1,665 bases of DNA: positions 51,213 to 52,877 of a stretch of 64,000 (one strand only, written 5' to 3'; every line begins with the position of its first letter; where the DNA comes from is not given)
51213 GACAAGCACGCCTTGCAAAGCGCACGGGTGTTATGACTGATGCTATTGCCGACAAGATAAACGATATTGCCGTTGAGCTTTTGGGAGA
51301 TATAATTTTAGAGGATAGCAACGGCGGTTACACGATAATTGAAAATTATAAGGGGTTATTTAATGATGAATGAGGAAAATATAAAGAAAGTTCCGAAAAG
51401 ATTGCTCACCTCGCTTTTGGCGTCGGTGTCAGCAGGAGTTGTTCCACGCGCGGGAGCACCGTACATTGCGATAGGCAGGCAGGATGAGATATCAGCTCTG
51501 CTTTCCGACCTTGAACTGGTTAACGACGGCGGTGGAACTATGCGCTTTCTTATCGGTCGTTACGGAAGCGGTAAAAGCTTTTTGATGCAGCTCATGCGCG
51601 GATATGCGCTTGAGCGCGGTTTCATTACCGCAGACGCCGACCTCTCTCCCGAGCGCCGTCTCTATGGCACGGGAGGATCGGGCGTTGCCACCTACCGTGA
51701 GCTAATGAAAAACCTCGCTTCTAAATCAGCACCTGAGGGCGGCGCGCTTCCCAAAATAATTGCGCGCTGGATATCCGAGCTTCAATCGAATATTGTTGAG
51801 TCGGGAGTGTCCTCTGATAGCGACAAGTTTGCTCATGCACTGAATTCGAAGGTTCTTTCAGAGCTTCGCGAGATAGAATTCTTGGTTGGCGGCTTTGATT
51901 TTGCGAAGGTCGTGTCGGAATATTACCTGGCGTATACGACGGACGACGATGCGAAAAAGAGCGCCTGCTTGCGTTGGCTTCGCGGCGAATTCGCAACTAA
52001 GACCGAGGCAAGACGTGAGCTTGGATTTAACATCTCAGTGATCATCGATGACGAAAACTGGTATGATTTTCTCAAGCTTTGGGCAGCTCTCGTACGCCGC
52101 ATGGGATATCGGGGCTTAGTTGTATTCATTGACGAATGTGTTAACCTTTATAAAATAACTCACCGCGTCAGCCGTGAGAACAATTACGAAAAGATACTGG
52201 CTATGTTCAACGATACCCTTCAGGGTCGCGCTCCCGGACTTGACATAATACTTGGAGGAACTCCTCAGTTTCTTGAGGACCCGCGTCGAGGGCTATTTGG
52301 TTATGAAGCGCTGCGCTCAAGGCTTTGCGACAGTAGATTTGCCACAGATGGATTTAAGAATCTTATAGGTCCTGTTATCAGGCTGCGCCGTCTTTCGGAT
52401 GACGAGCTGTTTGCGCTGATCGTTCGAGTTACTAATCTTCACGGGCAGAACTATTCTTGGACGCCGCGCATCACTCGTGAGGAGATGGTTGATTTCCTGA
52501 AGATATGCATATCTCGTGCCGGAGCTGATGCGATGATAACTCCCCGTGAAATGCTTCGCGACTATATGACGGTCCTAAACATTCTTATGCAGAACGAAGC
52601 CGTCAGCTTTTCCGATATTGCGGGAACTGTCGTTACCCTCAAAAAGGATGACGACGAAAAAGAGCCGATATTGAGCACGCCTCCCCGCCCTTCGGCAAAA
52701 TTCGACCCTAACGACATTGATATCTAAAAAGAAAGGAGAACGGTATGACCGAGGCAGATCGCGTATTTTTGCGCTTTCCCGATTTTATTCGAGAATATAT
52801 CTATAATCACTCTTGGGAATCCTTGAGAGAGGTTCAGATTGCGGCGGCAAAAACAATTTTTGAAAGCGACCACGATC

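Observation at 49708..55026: Three-gene TerB-N/TerB-C, DUF2791 ATPase, Lhr-like helicase cassette: Shango-type anti-phage defence candidate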

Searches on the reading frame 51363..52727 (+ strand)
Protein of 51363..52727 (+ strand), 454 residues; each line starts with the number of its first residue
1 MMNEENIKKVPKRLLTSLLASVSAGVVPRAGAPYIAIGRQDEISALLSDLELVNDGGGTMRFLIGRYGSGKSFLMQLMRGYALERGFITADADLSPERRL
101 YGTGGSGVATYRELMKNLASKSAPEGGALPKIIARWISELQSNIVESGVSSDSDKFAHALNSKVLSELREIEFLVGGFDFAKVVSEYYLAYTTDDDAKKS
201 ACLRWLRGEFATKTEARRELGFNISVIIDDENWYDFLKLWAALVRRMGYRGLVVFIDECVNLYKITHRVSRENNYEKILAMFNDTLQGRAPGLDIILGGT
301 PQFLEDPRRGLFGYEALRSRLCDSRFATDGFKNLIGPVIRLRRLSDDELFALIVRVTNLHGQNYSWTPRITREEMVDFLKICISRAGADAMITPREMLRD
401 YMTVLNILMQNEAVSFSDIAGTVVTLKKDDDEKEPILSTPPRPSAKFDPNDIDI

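Call 7: search_protein_families(library=pfam, proteins=[window:51363-52727:+], max_evalue=0.01)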
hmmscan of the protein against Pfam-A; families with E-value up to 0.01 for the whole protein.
window:51363-52727:+ (454 aa): 3 families
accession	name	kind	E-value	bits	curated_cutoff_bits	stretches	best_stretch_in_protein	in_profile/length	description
PF10923.14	BrxC_BrxD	-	4.6e-157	523.6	22.2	1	10-419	1-409/414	BREX system ATP-binding protein BrxC/D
PF13191.12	AAA_16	-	5e-08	34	32.6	1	37-175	3-104/167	AAA ATPase domain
PF13401.12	AAA_22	-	0.002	18.9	27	0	62-303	9-126/130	AAA domain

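Call 8: search_protein_families(library=padloc, proteins=[window:51363-52727:+], max_evalue=0.01)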
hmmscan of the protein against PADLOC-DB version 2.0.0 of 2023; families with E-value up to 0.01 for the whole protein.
window:51363-52727:+ (454 aa): 2 families
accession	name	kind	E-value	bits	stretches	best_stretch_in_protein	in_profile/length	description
PDLC03959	SngB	-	6e-164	544.3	1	8-429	4-423/439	-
PDLC02494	BrxD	-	2e-50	170.2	1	13-412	7-402/440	BrxD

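Call 9: search_protein_families(library=ncbifam, proteins=[window:51363-52727:+], max_evalue=0.01)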
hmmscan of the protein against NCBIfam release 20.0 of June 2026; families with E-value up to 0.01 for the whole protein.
window:51363-52727:+ (454 aa): 1 family
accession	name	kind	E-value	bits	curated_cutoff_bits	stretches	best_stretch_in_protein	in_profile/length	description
NF033438.1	BREX_BrxD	equivalog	9e-50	170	350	1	17-410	7-396/423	BREX system ATP-binding protein BrxD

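Call 24: search_solved_structures(query=window:51363-52727:+, max_evalue=0.01)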
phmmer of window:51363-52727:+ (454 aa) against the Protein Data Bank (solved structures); distinct sequences matched with E-value up to 0.01: 0.

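Call 28: search_dna_similar(query=window:51363-52727:+, collection=plasmids, mode=protein, max_rows=25)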
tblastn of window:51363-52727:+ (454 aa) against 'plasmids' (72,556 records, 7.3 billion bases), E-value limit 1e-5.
Records with a match: 697; places in all: 703; records where one place covers at least 80% of the query: 690.
Best place of each record, by identity: <60% 697.
By first word of the organism name: Klebsiella 449; Salmonella 144; Escherichia 14; Sulfitobacter 7; Phaeobacter 5; Bradyrhizobium 4; Azospirillum 4; Raoultella 4; Paracoccus 3; Mesorhizobium 3; and 49 more.
By predicted mobility (MOB-suite, as given by PLSDB): conjugative 542; non-mobilizable 110; mobilizable 45.
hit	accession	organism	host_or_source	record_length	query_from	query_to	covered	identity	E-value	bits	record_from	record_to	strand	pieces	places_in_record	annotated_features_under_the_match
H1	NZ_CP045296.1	Paenibacillus cellulositrophicus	cell culture,Thai soil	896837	2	434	95%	50.5%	3e-145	465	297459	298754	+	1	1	ATP-binding protein | TerB N-terminal domain-containing protein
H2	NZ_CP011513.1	Paenibacillus peoriae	cell culture,soil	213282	6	453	99%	46.1%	6e-137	441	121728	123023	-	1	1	ATP-binding protein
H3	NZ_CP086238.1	Clostridium estertheticum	single colony,bovine feces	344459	2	422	93%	48.1%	5e-132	427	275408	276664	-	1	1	ATP-binding protein | TerB N-terminal domain-containing protein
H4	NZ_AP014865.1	Bacillus thuringiensis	-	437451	10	444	96%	43.1%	4e-114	375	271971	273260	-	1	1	ATP-binding protein | TerB N-terminal domain-containing protein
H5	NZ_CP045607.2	Bacillus cereus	Whole organism,soil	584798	10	421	91%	44.5%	9e-114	374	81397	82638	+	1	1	ATP-binding protein | TerB N-terminal domain-containing protein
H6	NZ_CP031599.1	Roseovarius indicus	pure culture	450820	7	454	99%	40.5%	8e-99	332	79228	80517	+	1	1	ATP-binding protein | TerB N-terminal domain-containing protein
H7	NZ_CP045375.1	Sulfitobacter sp. THAF37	pure culture,Surface of a polyethylene ...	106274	7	454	99%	40.2%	9e-101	337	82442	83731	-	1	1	ATP-binding protein | TerB N-terminal domain-containing protein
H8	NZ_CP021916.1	Sagittula sp. P11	cell culture,sulfidic waters (60 m) ...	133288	7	454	99%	40.2%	9e-101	337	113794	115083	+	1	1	ATP-binding protein | TerB N-terminal domain-containing protein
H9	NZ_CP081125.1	Sulfitobacter sp. S190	-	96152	7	454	99%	40.0%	4e-100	335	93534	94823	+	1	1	ATP-binding protein | TerB N-terminal domain-containing protein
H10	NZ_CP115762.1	Paracoccus sp. SCSIO 75233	cell culture,sediment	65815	7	454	99%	40.0%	1e-99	333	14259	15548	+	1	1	ATP-binding protein | TerB N-terminal domain-containing protein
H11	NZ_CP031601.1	Roseovarius indicus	pure culture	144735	7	454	99%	40.0%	1e-99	333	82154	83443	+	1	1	ATP-binding protein | TerB N-terminal domain-containing protein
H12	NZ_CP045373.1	Sulfitobacter sp. THAF37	pure culture,Surface of a polyethylene ...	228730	7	454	99%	40.0%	2e-99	333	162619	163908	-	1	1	ATP-binding protein | TerB N-terminal domain-containing protein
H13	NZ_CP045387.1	Ruegeria sp. THAF33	pure culture,Surface of a polyethylene ...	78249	7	454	99%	39.7%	7e-99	332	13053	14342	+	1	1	ATP-binding protein | TerB N-terminal domain-containing protein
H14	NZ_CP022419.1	Pseudosulfitobacter pseudonitzschiae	Skeletonema marinoi strain RO5AC,Cell ...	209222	7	448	97%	40.0%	2e-100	336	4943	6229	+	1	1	ATP-binding protein | TerB N-terminal domain-containing protein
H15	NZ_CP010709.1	Phaeobacter inhibens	cell culture,algae aquaculture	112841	7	448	97%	40.0%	8e-100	334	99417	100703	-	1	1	ATP-binding protein | TerB N-terminal domain-containing protein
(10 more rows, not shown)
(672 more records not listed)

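Call 56: get_annotated_region(hit=H3, flank=7000)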
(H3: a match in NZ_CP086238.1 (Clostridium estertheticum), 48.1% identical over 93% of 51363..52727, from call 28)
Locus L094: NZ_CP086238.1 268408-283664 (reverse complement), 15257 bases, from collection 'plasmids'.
description: Clostridium estertheticum strain CF002 plasmid pCF002-344, complete sequence
organism: Clostridium estertheticum (NCBI taxid 238834)
taxonomy: Bacteria; Bacillota; Clostridia; Eubacteriales; Clostridiaceae; Clostridium; Clostridium estertheticum
host: -; source: single colony,bovine feces; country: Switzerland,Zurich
typing (MOB-suite, as given by PLSDB): non-mobilizable
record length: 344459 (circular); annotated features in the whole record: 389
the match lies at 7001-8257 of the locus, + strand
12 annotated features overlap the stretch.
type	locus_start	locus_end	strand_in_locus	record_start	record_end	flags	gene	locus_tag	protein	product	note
CDS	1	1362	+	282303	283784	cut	-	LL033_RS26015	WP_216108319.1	amino acid adenylation domain-containing protein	-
CDS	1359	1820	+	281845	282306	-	-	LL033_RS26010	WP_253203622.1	GNAT family N-acetyltransferase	-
CDS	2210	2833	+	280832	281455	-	-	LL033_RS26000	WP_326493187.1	MFS transporter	GO:0055085 - transmembrane transport [Evidence IEA]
CDS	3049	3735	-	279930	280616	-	-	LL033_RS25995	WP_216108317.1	alpha/beta hydrolase-fold protein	-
CDS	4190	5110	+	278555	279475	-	-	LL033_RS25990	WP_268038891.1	relaxase/mobilization nuclease domain-containing protein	-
CDS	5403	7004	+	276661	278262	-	-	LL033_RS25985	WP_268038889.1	TerB N-terminal domain-containing protein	-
CDS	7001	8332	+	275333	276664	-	-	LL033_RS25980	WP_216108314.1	ATP-binding protein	-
CDS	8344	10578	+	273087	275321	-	-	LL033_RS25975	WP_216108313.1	DEAD/DEAH box helicase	-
CDS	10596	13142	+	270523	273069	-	-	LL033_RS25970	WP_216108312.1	ATP-binding cassette domain-containing protein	-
CDS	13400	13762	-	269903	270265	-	-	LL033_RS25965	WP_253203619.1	IS110 family transposase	-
CDS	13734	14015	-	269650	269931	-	-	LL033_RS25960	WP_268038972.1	transposase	GO:0006313 - DNA transposition [Evidence IEA]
CDS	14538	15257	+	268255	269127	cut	-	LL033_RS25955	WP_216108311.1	DUF5131 family protein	-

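Call 57: search_dna_similar(query=window:51363-52727:+, collection=plasmids, mode=protein, max_rows=30, rows=spread)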
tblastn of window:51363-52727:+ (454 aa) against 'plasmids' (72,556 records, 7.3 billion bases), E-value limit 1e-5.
Records with a match: 697; places in all: 703; records where one place covers at least 80% of the query: 690.
Best place of each record, by identity: <60% 697.
By first word of the organism name: Klebsiella 449; Salmonella 144; Escherichia 14; Sulfitobacter 7; Phaeobacter 5; Bradyrhizobium 4; Azospirillum 4; Raoultella 4; Paracoccus 3; Mesorhizobium 3; and 49 more.
By predicted mobility (MOB-suite, as given by PLSDB): conjugative 542; non-mobilizable 110; mobilizable 45.
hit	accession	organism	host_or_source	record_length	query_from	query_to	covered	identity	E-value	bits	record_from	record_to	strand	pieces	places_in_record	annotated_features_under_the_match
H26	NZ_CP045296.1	Paenibacillus cellulositrophicus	cell culture,Thai soil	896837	2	434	95%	50.5%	3e-145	465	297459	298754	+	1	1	ATP-binding protein | TerB N-terminal domain-containing protein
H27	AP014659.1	Bradyrhizobium diazoefficiens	-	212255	4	453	99%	38.5%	3e-96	324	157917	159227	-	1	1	uncharacterized protein | uncharacterized protein (Precursor) | DEAD/DEAH box helicase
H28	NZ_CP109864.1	Paracoccus aminovorans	bacteria,human fecal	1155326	7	419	91%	40.2%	4e-92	312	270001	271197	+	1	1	record has no annotation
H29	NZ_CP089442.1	Klebsiella quasipneumoniae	bacteria,chicken meat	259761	17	419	89%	38.1%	5e-91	309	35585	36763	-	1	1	ATP-binding protein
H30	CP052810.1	Salmonella enterica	Chicken Legs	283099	17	431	91%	37.0%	2e-90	307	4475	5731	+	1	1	ATP-binding protein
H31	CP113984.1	Salmonella enterica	Homo sapiens,human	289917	17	431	91%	37.0%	2e-90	307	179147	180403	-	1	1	ATP-binding protein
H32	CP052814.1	Salmonella enterica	ground turkey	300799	17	431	91%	37.0%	2e-90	307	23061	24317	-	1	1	ATP-binding protein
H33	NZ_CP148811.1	Salmonella enterica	-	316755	17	431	91%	37.0%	2e-90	307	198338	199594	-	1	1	ATP-binding protein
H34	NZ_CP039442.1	Salmonella enterica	chicken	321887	17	431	91%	37.0%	2e-90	307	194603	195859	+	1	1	ATP-binding protein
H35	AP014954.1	Klebsiella oxytoca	-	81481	17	419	89%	37.9%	6e-91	309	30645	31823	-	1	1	biotin carboxylase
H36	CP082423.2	Salmonella enterica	animal-swine-market swine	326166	17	419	89%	37.9%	2e-90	307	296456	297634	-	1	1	ATP-binding protein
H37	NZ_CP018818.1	Klebsiella pneumoniae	-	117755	17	419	89%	37.9%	3e-90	306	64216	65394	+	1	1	ATP-binding protein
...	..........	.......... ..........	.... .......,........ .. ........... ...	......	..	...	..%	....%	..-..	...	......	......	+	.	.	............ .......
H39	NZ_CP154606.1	Klebsiella pneumoniae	Homo sapiens,cell culture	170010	17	419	89%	37.9%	3e-90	306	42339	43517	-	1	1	ATP-binding protein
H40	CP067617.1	Klebsiella pneumoniae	Homo sapiens,urine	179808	17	419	89%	37.9%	3e-90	306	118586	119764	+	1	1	ATP-binding protein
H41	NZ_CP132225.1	Escherichia coli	Homo sapiens,urine,urine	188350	17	419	89%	37.9%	3e-90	306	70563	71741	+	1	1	ATP-binding protein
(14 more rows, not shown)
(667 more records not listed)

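Call 58: get_annotated_region(hit=H41, flank=6000)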
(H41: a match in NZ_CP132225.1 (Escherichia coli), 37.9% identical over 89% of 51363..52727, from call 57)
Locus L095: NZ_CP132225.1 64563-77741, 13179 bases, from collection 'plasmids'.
description: Escherichia coli strain Jtgc-02-2-Tmex plasmid pJtgc-02-p2, complete sequence
organism: Escherichia coli (NCBI taxid 562)
taxonomy: Bacteria; Pseudomonadota; Gammaproteobacteria; Enterobacterales; Enterobacteriaceae; Escherichia; Escherichia coli
host: -; source: Homo sapiens,urine,urine; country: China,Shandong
typing (MOB-suite, as given by PLSDB): conjugative; replicon IncFIB,IncFII; relaxase MOBF,MOBF; mating-pair formation MPF_F
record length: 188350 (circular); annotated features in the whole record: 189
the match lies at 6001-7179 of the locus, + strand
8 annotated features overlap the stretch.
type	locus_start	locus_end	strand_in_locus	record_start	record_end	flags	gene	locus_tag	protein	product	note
CDS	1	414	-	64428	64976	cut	-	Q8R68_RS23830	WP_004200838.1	thioredoxin fold domain-containing protein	-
CDS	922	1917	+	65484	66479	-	-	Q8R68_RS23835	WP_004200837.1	IS110 family transposase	-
CDS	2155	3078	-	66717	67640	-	-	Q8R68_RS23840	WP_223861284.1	phage exclusion protein Lit family protein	-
CDS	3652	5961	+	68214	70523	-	-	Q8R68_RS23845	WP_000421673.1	TerB N-terminal domain-containing protein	-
CDS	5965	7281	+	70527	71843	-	-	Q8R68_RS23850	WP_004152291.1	ATP-binding protein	-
CDS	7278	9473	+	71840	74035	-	-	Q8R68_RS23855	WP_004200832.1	DEAD/DEAH box helicase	-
CDS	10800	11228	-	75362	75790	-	-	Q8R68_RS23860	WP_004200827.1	hypothetical protein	-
CDS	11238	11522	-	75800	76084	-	-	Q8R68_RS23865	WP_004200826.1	hypothetical protein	-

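Call 61: search_protein_families(library=pfam, proteins=[L095:3652-5961:+, L094:5403-7004:+, L094:10596-13142:+], max_evalue=0.01)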
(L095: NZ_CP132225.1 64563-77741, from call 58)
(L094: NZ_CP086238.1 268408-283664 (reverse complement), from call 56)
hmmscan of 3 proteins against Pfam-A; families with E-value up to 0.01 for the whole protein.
L095:3652-5961:+ (769 aa): 3 families
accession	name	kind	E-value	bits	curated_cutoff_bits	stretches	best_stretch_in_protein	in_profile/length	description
PF13208.11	TerB_N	-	1.6e-46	159.1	25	1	98-309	2-207/207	TerB N-terminal domain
PF15615.11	TerB_C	-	5.4e-26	92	26.3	1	645-768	11-148/148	TerB-C domain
PF05099.18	TerB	-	2e-07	31.8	24.4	1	518-624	6-113/118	Tellurite resistance protein TerB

L094:5403-7004:+ (533 aa): 2 families
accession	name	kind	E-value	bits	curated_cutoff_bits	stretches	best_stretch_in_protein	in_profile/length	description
PF13208.11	TerB_N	-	8.1e-24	85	25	1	60-265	4-190/207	TerB N-terminal domain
PF15615.11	TerB_C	-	8.8e-16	58.9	26.3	1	393-524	5-147/148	TerB-C domain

L094:10596-13142:+ (848 aa): 19 families
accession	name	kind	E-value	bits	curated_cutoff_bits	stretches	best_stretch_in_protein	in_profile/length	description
PF00005.33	ABC_tran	-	4.4e-20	73.1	25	2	365-408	91-135/137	ABC transporter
PF17755.6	UvrA_DNA-bind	-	8e-14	52.3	23.2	1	184-282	1-102/110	UvrA DNA-binding domain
PF13304.12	AAA_21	-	1.4e-09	38.9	27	1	760-799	255-295/304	AAA domain, putative AbiEii toxin, Type IV TA system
PF02463.25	SMC_N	-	2e-07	31.1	40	0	19-60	10-52/220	RecF/RecN/SMC N terminal domain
PF13175.12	AAA_15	-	1.5e-06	28.5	32.1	0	757-796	323-362/374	AAA ATPase domain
PF20703.3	nSTAND1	-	3.6e-06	27.3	27.1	0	541-577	30-67/379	Novel STAND NTPase 1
PF13555.12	AAA_29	-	8.2e-06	25.9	27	0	539-561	17-39/61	P-loop containing region of AAA domain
PF13191.12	AAA_16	-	1.4e-05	26.1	32.6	0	542-571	22-50/167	AAA ATPase domain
PF06745.19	ATPase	-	3.1e-05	23.9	26.6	0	541-567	16-42/231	KaiC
PF13481.12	AAA_25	-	0.00016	21.8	27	0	541-564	30-53/195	AAA domain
PF13476.12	AAA_23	-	0.00048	21.3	27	0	533-573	9-47/201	AAA domain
PF03193.22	RsgA_GTPase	-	0.0015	18.8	30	0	524-570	87-131/174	RsgA GTPase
PF13671.12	AAA_33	-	0.0053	17.5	27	0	38-77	5-41/143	AAA domain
PF07295.17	DUF1451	-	0.0055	17.3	26.1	0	628-680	96-143/146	Zinc-ribbon containing domain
PF00684.25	DnaJ_CXXCXGXG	-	0.0064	17.2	32.7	0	645-678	15-51/65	DnaJ central domain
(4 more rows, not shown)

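Call 63: search_dna_similar(query=window:51363-52727:+, collection=phages, mode=protein, max_rows=10)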
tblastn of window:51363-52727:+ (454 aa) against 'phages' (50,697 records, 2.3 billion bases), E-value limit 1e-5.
No match.

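Call 64: search_protein_families(library=padloc, proteins=[L095:3652-5961:+, L095:5965-7281:+, L095:7278-9473:+, L094:5403-7004:+, L094:7001-8332:+, L094:8344-10578:+, L094:10596-13142:+], max_evalue=0.00001)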
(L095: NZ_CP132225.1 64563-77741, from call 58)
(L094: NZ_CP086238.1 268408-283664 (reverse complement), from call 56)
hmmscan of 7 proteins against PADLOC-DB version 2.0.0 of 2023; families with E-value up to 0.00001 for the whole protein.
L095:3652-5961:+ (769 aa): 1 family
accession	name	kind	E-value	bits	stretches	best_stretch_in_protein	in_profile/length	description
PDLC03958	SngA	-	9.7e-105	350.1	1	41-768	12-524/528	-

L095:5965-7281:+ (438 aa): 2 families
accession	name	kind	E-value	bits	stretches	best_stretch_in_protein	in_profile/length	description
PDLC03959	SngB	-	3.4e-186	617.6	1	1-438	1-439/439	-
PDLC02494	BrxD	-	1.4e-43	147.7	1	6-401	4-405/440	BrxD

L095:7278-9473:+ (731 aa): 47 families (the best 25 are shown)
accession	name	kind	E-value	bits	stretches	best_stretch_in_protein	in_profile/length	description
PDLC03960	SngC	-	6.6e-282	935.5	1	2-729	3-719/720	-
PDLC02503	BrxHI|BrxHII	-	3.5e-115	383.9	1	2-728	2-689/698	BrxHI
PDLC02501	BrxHI|BrxHII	-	1.9e-71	239.4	1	18-562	18-534/925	BrxHI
PDLC02897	DpdJ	-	3.4e-29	99.3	1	7-363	84-451/1570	DpdJ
PDLC00037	DruE3|DruE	-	1e-22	77.8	2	39-207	118-310/2055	SNF2 family N-terminal domain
PDLC02864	DpdF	-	3e-22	77.2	1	20-388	19-353/610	DpdF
PDLC00035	DruE3|DruE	-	2.7e-20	69.7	2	37-202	117-305/1460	SNF2 family N-terminal domain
PDLC02861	DpdF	-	1.3e-19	68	1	20-414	25-384/611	DpdF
PDLC03928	PsyrT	-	3e-19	66.8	2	22-182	20-174/689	-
PDLC00036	DruE3|DruE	-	2.3e-18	62.7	2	31-201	100-290/2023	SNF2 family N-terminal domain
PDLC02870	DpdF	-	1.3e-17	61.5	1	20-369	10-326/534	DpdF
PDLC02896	DpdJ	-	8.3e-15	51.5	0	28-88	164-234/1487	DpdJ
PDLC02865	DpdF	-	4.6e-14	49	1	19-369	755-1076/1499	DpdF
PDLC01252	Cas3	-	8.3e-13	46.4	1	42-365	2-290/324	CAS-I; effector_G3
PDLC00013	DruE1|DruE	-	8.9e-13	45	0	28-92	96-169/1776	SNF2 family N-terminal domain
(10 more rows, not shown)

L094:5403-7004:+ (533 aa): 1 family
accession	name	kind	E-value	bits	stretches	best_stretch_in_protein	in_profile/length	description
PDLC03958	SngA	-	6.4e-63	212.1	1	50-528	53-527/528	-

L094:7001-8332:+ (443 aa): 2 families
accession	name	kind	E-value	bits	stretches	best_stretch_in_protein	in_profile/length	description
PDLC03959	SngB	-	7.2e-187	619.8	1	5-428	3-426/439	-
PDLC02494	BrxD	-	1.5e-46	157.4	1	8-411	4-404/440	BrxD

L094:8344-10578:+ (744 aa): 42 families (the best 25 are shown)
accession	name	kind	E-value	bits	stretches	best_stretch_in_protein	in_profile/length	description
PDLC03960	SngC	-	3.1e-279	926.7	1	2-735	4-715/720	-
PDLC02503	BrxHI|BrxHII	-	4.6e-125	416.5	1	1-734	2-685/698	BrxHI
PDLC02501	BrxHI|BrxHII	-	3.1e-82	275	2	1-213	1-215/925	BrxHI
PDLC02897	DpdJ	-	3e-24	82.9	1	27-378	104-456/1570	DpdJ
PDLC01761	Cas3b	-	5.6e-17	59.7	2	22-111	219-297/705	-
PDLC02864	DpdF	-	6.2e-17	59.6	2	261-387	221-340/610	DpdF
PDLC00037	DruE3|DruE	-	7e-17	58.5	2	39-203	119-313/2055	SNF2 family N-terminal domain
PDLC02896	DpdJ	-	4.2e-15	52.5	0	118-198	334-417/1487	DpdJ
PDLC03928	PsyrT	-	9.9e-14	48.5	1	275-384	242-344/689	-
PDLC00192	HamB1|HamB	-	1.9e-13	47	1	27-206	273-447/1104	DEAD-box helicase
PDLC00036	DruE3|DruE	-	3.5e-13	45.6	1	40-161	110-251/2023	SNF2 family N-terminal domain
PDLC00035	DruE3|DruE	-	8.4e-13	44.9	0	38-195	119-301/1460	SNF2 family N-terminal domain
PDLC01196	Cas3d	-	2.1e-12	44.4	1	35-100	26-84/594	CAS-I-D; effector_G3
PDLC00175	HamB1|HamB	-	1.3e-11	40.7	1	24-207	227-404/1000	DEAD-box helicase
PDLC01252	Cas3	-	1.6e-11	42.2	1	41-387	2-300/324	CAS-I; effector_G3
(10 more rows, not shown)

L094:10596-13142:+ (848 aa): 18 families
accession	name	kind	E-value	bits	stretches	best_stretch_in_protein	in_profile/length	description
PDLC04135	mad3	-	5.3e-68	228.2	3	525-845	4-365/374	mads_3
PDLC04140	mad8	-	1.6e-32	111.3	3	529-808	12-238/314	mads_8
PDLC04175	HEC-01A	-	3.5e-10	37.5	0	377-429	246-298/363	-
PDLC04242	PDC-M01A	-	6.8e-10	35.8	0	742-810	403-473/566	-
PDLC02980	AriA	-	1.1e-09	36.7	0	760-802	259-298/304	-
PDLC00289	PtuA1|PtuA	-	1e-08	32.7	0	743-802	228-287/404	AAA ATPase domain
PDLC02914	ATPase-Toprim_I-B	-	7.8e-08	29.9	0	379-436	184-240/443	-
PDLC04710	PDC-M56A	-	8.3e-08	29.6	0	755-803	233-281/382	-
PDLC04033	PD-T4-4_A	-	1.4e-07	29.1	0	399-441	325-367/460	-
PDLC04176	HEC-01A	-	2.2e-07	28.6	0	761-811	275-325/371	-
PDLC03878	NsnB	-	2.8e-07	28.6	0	541-590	18-67/345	-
PDLC04664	PDC-M47A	-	2.8e-07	27.8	0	761-811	320-370/461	-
PDLC02335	AbiLi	-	4.2e-07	27.3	0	744-807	177-241/326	AbiLi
PDLC04214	HEC-02A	-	4.4e-07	27.5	0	762-809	237-284/338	-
PDLC02979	AriA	-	1.1e-06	26.7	0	758-798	323-364/373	-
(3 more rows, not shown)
